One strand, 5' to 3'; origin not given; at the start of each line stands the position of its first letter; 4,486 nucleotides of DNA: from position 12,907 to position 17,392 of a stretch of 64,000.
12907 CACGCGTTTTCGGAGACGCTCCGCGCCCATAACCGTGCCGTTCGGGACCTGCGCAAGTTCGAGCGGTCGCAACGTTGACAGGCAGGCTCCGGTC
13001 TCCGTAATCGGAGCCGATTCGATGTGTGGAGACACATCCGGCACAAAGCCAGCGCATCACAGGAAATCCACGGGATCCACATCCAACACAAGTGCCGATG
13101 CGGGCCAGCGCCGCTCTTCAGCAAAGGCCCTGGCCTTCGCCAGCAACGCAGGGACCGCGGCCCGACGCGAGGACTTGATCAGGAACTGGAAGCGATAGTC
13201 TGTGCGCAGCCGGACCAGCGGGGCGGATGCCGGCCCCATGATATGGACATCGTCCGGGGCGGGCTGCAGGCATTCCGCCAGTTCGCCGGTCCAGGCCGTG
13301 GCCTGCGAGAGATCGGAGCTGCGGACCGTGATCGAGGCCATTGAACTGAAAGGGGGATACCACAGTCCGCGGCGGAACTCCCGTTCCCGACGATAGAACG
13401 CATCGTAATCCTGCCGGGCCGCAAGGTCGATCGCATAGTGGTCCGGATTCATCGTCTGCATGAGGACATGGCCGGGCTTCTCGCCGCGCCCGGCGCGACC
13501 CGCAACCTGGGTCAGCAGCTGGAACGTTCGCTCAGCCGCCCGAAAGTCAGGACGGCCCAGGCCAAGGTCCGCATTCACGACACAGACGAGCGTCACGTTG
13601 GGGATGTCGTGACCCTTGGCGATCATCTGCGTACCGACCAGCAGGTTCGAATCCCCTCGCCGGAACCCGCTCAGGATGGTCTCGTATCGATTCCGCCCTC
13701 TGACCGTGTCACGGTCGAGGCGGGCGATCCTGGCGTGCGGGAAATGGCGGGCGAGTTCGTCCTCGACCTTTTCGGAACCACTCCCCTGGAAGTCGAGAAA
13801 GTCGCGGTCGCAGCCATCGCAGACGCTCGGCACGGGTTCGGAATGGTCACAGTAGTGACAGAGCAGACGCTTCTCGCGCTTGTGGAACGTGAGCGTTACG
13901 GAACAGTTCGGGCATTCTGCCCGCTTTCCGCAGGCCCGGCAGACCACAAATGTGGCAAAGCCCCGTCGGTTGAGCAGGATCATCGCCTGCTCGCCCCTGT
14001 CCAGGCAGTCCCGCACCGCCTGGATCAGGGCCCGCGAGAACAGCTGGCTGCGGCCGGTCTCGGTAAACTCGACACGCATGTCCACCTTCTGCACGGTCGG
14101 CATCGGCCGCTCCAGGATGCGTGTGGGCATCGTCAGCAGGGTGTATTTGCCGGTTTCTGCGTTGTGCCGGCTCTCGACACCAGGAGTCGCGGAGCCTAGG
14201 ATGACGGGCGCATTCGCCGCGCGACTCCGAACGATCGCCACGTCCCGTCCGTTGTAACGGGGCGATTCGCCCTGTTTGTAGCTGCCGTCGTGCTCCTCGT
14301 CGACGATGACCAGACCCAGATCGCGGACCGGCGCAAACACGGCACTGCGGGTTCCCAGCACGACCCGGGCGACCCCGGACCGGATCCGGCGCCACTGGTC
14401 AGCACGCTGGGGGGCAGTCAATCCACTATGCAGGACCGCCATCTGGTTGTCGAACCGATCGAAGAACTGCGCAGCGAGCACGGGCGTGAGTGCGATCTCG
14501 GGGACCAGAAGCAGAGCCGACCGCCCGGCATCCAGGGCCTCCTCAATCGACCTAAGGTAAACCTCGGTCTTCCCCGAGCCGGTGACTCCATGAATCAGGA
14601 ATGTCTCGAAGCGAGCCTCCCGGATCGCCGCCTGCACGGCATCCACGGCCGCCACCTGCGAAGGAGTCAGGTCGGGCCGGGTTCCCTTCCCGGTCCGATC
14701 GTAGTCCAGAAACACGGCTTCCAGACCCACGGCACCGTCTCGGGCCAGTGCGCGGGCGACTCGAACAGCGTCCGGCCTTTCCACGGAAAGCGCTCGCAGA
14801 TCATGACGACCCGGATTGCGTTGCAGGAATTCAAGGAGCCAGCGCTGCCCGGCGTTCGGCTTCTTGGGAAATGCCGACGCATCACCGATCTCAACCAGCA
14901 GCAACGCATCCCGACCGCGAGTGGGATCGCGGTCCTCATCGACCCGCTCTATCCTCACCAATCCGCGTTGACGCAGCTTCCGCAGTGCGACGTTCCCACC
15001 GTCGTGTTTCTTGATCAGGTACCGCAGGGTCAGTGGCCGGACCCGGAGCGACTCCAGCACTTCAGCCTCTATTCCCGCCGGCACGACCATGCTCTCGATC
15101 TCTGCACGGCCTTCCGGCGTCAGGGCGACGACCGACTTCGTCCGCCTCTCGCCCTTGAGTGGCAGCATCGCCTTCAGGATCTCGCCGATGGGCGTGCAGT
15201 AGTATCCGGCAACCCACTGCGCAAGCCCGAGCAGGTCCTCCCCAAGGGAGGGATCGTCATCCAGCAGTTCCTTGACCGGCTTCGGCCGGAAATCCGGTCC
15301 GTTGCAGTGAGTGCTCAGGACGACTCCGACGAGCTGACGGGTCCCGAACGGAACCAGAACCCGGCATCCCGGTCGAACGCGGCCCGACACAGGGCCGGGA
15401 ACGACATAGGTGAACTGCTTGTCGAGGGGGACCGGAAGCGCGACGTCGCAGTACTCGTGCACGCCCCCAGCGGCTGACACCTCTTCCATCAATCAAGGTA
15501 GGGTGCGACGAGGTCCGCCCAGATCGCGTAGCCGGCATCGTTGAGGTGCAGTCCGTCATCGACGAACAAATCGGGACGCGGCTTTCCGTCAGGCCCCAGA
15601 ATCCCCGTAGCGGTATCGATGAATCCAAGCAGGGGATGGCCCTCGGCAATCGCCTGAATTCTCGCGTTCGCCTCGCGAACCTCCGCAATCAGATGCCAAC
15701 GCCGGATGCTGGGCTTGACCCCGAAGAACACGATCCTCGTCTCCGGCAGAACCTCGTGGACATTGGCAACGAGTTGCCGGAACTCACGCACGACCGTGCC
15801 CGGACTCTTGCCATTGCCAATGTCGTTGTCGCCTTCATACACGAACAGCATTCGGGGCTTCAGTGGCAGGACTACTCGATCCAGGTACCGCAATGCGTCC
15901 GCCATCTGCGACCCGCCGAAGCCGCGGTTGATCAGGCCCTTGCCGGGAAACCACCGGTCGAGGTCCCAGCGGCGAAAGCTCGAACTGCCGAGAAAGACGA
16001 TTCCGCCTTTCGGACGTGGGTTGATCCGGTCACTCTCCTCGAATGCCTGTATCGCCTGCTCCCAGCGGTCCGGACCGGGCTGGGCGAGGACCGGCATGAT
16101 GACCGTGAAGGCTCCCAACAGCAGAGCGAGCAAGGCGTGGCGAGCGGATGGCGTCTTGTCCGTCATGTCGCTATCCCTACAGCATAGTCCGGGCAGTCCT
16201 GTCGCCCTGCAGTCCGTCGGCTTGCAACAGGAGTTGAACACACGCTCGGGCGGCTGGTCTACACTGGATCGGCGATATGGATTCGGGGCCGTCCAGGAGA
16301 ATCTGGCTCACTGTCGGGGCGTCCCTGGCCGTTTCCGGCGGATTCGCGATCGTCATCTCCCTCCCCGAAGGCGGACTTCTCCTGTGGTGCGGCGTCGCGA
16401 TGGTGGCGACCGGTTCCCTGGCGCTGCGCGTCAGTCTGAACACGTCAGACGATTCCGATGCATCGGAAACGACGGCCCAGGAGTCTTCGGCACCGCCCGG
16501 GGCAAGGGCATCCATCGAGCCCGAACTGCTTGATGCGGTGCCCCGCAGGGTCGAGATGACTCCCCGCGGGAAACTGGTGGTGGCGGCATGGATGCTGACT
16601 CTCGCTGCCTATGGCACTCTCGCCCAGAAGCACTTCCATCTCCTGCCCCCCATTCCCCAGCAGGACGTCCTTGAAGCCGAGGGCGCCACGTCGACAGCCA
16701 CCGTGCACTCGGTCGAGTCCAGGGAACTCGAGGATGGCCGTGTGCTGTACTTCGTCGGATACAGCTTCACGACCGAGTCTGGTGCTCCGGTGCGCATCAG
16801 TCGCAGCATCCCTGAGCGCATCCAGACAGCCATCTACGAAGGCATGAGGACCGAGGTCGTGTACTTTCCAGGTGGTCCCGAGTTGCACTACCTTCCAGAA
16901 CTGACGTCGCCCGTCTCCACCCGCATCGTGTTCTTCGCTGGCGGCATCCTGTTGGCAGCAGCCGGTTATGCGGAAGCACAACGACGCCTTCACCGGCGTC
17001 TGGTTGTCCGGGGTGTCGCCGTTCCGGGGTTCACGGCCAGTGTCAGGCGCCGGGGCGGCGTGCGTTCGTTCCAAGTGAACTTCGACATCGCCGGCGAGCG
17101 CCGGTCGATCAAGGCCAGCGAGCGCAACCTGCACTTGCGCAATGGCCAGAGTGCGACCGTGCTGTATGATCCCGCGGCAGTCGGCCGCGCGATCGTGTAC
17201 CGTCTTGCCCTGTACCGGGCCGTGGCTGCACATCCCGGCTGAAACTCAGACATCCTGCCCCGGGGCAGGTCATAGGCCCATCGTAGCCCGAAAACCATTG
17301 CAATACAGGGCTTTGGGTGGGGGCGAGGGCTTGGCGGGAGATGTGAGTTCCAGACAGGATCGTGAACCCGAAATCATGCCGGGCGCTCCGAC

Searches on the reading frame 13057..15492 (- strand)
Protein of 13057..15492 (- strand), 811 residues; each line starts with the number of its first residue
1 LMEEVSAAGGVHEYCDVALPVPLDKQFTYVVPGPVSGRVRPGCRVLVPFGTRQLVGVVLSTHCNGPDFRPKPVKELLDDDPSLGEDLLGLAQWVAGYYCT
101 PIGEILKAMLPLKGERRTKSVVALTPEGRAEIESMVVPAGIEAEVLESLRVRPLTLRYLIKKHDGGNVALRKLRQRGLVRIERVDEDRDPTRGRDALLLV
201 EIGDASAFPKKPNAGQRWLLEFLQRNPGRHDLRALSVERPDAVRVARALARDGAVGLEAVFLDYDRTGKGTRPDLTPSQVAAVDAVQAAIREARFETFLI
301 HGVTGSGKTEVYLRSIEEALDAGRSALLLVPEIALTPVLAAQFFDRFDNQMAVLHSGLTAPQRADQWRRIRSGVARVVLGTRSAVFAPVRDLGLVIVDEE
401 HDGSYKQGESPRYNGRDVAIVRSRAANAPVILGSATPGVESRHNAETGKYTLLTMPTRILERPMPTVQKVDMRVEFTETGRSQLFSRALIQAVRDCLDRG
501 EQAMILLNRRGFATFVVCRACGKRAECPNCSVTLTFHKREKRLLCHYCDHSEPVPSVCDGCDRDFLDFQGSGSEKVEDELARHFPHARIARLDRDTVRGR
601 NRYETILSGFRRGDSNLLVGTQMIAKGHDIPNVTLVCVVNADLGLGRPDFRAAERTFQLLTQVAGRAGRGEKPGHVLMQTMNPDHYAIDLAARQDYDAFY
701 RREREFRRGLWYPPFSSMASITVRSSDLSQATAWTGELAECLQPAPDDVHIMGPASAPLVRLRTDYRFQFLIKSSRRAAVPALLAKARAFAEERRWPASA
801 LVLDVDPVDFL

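Call 34: find_homologous_proteins(query=window:13057-15492:-, max_evalue=1e-50)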
Query window:13057-15492:- (811 aa): 7999 proteins with E <= 1e-50 among 8000 candidates; the best 120 are listed.
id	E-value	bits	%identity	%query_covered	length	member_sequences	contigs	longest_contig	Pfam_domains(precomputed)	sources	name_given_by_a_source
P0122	0.0e+0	1840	100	100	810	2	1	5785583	PF17764.7,PF00270.36,PF00271.38,PF18319.8,PF18074.7,PF04851.22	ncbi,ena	-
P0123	0.0e+0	1509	82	100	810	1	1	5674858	PF17764.7,PF00270.36,PF00271.38,PF18319.8,PF18074.7,PF04851.22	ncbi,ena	-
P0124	0.0e+0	1491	80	100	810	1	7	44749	PF17764.7,PF00270.36,PF00271.38,PF18319.8,PF18074.7,PF04851.22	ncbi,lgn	-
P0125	0.0e+0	1347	73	100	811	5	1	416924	PF17764.7,PF00270.36,PF00271.38,PF18319.8,PF18074.7,PF04851.22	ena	-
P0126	0.0e+0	1334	73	99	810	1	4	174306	PF17764.7,PF00270.36,PF00271.38,PF18319.8,PF18074.7,PF04851.22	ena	-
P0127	0.0e+0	1282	69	100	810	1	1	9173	PF17764.7,PF00270.36,PF00271.38,PF18319.8,PF18074.7,PF04851.22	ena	-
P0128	0.0e+0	1273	70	100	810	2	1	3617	PF17764.7,PF00270.36,PF00271.38,PF18319.8,PF18074.7,PF04851.22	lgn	-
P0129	0.0e+0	1269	69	100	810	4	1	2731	PF17764.7,PF00270.36,PF00271.38,PF18319.8,PF18074.7,PF04851.22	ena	-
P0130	0.0e+0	1261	69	100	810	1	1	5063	PF17764.7,PF00270.36,PF00271.38,PF18319.8,PF18074.7,PF04851.22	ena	-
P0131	0.0e+0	1247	68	99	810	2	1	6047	PF17764.7,PF00270.36,PF00271.38,PF18319.8,PF18074.7,PF04851.22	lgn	-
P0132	0.0e+0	1240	69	98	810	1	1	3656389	PF17764.7,PF00270.36,PF00271.38,PF18319.8,PF18074.7,PF04851.22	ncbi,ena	-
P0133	0.0e+0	1233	68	99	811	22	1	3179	PF17764.7,PF00270.36,PF00271.38,PF18319.8,PF18074.7,PF04851.22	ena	-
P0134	0.0e+0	1222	67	98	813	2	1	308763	PF17764.7,PF00270.36,PF00271.38,PF18319.8,PF18074.7,PF04851.22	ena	-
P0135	0.0e+0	1212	67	98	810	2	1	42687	PF17764.7,PF00270.36,PF00271.38,PF18319.8,PF18074.7,PF04851.22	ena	-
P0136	0.0e+0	1209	67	98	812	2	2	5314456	PF17764.7,PF00270.36,PF00271.38,PF18319.8,PF18074.7,PF04851.22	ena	-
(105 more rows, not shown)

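Call 65: find_encoding_contigs(protein=P0123, flank=10000, max_places=2)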
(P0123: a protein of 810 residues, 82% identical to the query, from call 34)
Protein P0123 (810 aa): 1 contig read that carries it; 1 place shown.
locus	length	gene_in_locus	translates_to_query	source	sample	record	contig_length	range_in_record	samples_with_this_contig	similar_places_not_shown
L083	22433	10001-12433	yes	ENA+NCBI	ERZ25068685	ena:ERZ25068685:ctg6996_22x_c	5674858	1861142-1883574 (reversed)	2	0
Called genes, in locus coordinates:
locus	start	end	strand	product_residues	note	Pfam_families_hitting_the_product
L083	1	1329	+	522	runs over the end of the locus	PF00578:AhpC-TSA, PF08534:Redoxin (weak), PF13905:Thioredoxin_8, PF25021:TEN_NHL (faint), PF01436:NHL (faint), PF08450:SGL (faint), PF21959:DUF6923 (faint)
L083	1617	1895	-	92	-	-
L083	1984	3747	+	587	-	PF00501:AMP-binding, PF23562:AMP-binding_C_3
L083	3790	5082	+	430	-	PF07244:POTRA (faint)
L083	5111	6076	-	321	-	PF12158:DUF3592 (faint)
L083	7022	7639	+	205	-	-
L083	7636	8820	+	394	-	PF04754:Transposase_31, PF14261:DUF4351 (weak)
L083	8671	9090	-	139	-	-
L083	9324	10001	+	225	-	PF13472:Lipase_GDSL_2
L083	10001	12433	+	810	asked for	PF17764:PriA_3primeBD, PF00270:DEAD, PF04851:ResIII, PF18319:Zn_ribbon_PriA, PF00271:Helicase_C, PF18074:PriA_C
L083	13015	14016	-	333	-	PF02618:YceG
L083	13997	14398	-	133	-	PF03652:RuvX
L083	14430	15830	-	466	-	PF00884:Sulfatase, PF01663:Phosphodiest, PF16347:SGSH_C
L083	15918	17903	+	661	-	PF00920:ILVD_EDD_N, PF24877:ILV_EDD_C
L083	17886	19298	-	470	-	PF02746:MR_MLE_N, PF13378:MR_MLE_C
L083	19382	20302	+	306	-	PF01073:3Beta_HSD, PF01370:Epimerase, PF04321:RmlD_sub_bind (weak), PF07993:NAD_binding_4 (faint), PF16363:GDP_Man_Dehyd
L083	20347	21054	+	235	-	PF01975:SurE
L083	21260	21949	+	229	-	PF01728:FtsJ, PF08241:Methyltransf_11 (weak), PF13649:Methyltransf_25 (weak)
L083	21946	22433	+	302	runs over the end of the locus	PF01513:NAD_kinase, PF20143:NAD_kinase_C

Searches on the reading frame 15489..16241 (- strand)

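Call 5: search_protein_families(library=pfam, proteins=[window:15489-16241:-], max_evalue=0.01)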
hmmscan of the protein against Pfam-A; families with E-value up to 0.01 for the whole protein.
window:15489-16241:- (250 aa): 2 families
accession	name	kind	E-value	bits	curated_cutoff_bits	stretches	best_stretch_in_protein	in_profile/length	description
PF13472.12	Lipase_GDSL_2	-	3e-21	77.1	32.9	1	94-240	27-178/178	GDSL-like Lipase/Acylhydrolase family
PF00657.28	Lipase_GDSL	-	1.3e-06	29.2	23.6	1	110-244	51-207/208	GDSL-like Lipase/Acylhydrolase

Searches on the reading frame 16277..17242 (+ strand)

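Call 5: search_protein_families(library=pfam, proteins=[window:16277-17242:+], max_evalue=0.01)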
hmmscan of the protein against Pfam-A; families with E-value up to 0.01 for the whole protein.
window:16277-17242:+ (321 aa): 1 family
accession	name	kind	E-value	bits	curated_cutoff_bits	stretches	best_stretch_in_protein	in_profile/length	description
PF12158.14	DUF3592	-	0.00019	22.4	25.3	0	267-309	27-81/84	Domain of unknown function (DUF3592)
